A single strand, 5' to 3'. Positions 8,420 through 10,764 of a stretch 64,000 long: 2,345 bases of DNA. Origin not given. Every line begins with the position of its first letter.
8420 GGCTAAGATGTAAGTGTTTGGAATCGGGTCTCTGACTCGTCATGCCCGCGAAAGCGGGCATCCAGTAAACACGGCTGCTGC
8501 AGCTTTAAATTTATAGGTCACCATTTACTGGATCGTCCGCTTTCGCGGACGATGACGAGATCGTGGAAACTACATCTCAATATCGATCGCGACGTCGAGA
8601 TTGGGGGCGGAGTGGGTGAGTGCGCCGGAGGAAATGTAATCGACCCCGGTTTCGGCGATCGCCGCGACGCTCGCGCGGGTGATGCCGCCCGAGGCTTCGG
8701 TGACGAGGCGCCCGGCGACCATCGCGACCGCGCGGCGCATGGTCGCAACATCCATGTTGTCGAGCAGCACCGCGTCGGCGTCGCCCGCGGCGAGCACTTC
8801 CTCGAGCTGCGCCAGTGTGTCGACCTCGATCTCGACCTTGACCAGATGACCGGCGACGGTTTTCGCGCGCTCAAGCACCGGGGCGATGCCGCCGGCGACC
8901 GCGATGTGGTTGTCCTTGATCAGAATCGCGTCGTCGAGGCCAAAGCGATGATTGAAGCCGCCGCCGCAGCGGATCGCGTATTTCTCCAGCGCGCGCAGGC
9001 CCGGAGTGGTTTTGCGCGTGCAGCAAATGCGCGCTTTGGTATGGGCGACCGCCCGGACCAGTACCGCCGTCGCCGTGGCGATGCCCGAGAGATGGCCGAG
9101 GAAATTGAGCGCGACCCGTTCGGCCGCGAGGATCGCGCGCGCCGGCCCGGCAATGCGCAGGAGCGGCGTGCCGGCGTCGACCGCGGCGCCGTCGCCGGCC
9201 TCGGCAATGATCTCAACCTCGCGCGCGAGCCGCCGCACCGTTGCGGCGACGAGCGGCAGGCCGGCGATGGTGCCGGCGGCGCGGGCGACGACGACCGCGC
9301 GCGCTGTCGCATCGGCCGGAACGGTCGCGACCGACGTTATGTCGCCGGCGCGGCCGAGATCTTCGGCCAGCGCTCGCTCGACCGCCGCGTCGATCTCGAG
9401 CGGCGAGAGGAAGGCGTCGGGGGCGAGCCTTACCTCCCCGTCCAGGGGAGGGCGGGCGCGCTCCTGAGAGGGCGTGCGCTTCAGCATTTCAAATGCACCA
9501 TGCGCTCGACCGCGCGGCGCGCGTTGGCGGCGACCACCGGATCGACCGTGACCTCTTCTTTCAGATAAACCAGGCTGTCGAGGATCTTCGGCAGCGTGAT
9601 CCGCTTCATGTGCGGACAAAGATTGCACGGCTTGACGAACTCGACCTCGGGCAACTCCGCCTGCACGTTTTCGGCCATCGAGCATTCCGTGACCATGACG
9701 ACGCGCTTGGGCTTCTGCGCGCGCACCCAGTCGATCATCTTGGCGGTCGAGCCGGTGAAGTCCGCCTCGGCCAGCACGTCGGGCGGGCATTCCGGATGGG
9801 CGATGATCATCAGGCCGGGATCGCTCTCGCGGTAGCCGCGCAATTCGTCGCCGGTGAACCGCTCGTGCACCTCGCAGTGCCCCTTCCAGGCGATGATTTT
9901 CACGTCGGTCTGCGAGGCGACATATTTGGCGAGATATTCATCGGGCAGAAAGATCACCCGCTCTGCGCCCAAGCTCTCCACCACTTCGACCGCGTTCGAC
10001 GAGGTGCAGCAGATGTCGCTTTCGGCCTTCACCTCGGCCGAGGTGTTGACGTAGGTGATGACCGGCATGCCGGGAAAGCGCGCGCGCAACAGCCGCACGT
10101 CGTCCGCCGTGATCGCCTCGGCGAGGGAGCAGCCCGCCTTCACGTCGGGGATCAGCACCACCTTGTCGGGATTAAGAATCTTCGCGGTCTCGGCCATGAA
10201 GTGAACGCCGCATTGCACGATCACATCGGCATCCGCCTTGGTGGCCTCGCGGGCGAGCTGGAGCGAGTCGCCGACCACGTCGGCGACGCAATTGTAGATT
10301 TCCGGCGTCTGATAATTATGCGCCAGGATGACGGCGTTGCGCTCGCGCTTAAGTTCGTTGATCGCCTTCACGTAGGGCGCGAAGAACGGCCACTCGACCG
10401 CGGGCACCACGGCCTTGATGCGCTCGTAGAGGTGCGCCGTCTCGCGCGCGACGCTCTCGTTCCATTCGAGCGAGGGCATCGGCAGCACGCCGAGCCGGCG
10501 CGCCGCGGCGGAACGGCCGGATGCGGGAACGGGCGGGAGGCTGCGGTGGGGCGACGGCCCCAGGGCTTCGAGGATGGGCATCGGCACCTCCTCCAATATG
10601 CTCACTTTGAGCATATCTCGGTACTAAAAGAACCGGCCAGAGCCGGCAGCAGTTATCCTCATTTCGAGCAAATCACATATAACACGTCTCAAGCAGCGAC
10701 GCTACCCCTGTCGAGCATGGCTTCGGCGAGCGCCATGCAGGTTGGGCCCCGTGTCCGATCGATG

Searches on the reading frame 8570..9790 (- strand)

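Call 37: search_protein_families(library=pfam, proteins=[window:8570-9790:-], max_evalue=0.001)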
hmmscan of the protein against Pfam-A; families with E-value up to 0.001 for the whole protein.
window:8570-9790:- (406 aa): 2 families
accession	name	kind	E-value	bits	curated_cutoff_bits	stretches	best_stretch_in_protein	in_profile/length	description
PF01729.25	QRPTase_C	-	2.2e-59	200.4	23.1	1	237-402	1-168/169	Quinolinate phosphoribosyl transferase, C-terminal domain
PF02749.22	QRPTase_N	-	1.3e-20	73.8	27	1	150-235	1-82/82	Quinolinate phosphoribosyl transferase, N-terminal domain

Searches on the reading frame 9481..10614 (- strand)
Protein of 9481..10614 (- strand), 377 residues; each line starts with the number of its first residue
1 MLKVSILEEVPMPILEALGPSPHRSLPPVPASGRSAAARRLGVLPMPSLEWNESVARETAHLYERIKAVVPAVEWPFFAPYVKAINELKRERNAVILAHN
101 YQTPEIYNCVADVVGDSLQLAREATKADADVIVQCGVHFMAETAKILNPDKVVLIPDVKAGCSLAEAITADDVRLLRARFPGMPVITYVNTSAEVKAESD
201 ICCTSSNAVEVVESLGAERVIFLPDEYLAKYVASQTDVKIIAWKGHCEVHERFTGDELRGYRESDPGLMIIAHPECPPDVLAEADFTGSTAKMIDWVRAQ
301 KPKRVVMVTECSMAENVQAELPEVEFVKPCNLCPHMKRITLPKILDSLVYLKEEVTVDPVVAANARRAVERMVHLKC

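Call 37: search_protein_families(library=pfam, proteins=[window:9481-10614:-], max_evalue=0.001)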
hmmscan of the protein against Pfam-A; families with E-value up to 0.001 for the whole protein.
window:9481-10614:- (377 aa): 1 family
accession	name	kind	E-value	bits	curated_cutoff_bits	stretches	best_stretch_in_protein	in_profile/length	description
PF02445.21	NadA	-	2.3e-115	385.2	27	1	84-373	2-294/295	Quinolinate synthetase A protein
